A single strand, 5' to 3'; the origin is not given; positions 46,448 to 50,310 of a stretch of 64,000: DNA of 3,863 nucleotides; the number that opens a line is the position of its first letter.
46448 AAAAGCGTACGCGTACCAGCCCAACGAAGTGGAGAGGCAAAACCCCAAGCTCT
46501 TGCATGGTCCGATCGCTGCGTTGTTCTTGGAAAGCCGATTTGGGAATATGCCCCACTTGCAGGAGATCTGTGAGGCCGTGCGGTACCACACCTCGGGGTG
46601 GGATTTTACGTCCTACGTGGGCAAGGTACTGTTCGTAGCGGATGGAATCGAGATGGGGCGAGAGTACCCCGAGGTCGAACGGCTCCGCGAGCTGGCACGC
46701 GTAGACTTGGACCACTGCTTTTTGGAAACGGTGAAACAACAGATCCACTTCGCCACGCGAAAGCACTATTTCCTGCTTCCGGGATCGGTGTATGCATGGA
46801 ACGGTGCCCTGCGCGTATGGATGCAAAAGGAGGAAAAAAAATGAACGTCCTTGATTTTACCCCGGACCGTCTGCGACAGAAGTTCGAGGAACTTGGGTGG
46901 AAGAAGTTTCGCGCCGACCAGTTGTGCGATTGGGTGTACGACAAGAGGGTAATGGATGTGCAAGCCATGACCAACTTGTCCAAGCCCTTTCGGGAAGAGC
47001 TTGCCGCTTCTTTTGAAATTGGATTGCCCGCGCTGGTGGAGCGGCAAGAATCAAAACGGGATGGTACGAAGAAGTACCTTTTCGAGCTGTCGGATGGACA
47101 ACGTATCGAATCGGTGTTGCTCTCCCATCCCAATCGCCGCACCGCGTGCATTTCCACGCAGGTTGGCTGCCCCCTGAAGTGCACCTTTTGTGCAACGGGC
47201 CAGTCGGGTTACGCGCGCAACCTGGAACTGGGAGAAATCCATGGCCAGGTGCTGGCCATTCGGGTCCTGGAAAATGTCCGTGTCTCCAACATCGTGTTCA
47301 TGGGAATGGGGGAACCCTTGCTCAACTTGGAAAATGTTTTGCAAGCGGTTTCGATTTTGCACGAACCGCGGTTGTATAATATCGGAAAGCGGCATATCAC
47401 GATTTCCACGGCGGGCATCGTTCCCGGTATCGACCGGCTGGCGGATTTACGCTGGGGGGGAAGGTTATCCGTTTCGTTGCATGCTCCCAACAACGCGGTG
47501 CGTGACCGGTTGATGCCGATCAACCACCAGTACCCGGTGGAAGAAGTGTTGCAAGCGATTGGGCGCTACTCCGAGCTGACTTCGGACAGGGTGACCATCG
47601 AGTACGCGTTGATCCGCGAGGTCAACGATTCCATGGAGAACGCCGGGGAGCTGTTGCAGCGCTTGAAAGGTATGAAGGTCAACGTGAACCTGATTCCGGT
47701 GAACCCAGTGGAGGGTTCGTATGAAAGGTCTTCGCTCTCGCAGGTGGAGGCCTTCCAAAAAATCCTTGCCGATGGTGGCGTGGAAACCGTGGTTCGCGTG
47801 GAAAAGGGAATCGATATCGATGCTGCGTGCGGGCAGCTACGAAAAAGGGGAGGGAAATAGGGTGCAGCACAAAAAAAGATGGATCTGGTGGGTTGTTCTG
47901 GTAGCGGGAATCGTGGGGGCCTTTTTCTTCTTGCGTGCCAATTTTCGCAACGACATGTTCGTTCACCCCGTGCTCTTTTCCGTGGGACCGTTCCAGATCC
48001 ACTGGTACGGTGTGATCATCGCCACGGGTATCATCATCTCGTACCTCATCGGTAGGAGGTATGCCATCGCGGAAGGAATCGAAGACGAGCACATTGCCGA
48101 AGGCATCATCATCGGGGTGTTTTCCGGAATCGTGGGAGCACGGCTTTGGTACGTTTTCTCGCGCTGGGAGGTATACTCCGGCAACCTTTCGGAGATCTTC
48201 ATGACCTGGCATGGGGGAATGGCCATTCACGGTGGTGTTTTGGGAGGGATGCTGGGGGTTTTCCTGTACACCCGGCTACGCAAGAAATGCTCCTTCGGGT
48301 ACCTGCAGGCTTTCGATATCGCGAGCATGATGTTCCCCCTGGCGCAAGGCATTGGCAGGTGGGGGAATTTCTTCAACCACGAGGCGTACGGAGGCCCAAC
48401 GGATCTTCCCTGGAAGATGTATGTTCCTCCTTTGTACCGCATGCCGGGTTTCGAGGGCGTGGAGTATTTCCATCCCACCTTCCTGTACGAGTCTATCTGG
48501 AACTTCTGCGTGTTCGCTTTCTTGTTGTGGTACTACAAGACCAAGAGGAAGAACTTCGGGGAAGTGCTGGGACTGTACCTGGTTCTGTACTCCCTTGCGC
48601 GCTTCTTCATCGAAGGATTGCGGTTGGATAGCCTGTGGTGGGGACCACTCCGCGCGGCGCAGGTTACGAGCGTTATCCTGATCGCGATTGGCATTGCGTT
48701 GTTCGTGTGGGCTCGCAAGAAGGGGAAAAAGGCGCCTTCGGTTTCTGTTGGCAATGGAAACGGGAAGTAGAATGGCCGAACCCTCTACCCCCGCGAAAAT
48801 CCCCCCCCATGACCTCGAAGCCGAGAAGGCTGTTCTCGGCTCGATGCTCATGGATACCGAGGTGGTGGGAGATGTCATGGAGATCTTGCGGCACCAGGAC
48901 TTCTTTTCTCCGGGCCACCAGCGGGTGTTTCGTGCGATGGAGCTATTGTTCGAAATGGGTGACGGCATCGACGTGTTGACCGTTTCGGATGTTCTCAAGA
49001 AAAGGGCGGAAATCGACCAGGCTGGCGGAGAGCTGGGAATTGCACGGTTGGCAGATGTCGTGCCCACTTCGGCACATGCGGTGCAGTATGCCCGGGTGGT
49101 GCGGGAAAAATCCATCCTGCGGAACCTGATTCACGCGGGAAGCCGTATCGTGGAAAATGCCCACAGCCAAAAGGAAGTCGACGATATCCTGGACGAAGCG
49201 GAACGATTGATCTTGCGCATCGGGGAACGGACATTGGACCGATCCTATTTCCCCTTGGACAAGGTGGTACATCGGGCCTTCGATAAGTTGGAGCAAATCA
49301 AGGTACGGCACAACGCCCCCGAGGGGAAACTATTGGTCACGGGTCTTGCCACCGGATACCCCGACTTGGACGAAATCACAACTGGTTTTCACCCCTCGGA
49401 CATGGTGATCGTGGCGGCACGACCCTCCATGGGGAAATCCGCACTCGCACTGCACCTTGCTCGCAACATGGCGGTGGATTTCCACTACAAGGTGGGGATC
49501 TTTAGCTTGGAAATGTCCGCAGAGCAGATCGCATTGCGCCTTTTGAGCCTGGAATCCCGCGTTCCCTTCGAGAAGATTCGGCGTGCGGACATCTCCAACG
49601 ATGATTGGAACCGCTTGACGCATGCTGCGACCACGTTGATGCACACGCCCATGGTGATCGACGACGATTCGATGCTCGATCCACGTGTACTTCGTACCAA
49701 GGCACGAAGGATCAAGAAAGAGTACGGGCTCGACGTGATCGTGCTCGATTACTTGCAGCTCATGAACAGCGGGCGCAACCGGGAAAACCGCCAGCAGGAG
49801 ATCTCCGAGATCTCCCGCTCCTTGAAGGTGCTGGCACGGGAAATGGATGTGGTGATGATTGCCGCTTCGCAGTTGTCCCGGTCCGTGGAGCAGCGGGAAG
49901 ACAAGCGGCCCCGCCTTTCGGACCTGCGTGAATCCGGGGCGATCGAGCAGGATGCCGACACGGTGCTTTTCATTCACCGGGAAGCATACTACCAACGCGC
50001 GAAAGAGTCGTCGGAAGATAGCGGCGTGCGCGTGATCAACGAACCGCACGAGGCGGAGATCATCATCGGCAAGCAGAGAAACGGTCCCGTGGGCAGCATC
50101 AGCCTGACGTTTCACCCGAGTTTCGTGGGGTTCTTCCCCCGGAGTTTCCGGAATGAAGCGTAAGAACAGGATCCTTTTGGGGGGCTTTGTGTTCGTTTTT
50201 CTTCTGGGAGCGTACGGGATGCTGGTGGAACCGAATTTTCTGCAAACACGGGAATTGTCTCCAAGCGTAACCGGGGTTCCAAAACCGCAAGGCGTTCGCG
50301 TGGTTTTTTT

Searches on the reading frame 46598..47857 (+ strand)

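Call 62: search_protein_families(library=pfam, proteins=[window:46598-47857:+], max_evalue=0.00001)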
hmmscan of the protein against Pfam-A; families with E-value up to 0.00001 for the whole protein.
window:46598-47857:+ (420 aa): 2 families
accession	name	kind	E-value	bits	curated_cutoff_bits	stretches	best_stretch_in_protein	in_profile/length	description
PF04055.27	Radical_SAM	-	2.3e-21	77.1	29.5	1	185-349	1-162/166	Radical SAM superfamily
PF21016.3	RlmN_N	-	1.2e-18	67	24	1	82-141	1-60/60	Ribosomal RNA large subunit methyltransferase N-terminal domain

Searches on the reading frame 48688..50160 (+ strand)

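Call 62: search_protein_families(library=pfam, proteins=[window:48688-50160:+], max_evalue=0.00001)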
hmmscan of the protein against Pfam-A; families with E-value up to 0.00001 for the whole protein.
window:48688-50160:+ (491 aa): 3 families
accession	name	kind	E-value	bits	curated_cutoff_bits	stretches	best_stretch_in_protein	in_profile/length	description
PF03796.21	DnaB_C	-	6.9e-103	343.9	27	1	219-482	1-253/255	DnaB-like helicase C terminal domain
PF00772.26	DnaB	-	3.7e-30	104.5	23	1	39-140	2-103/103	DnaB-like helicase N terminal domain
PF13481.12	AAA_25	-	6.6e-15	55.7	27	1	220-394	15-188/195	AAA domain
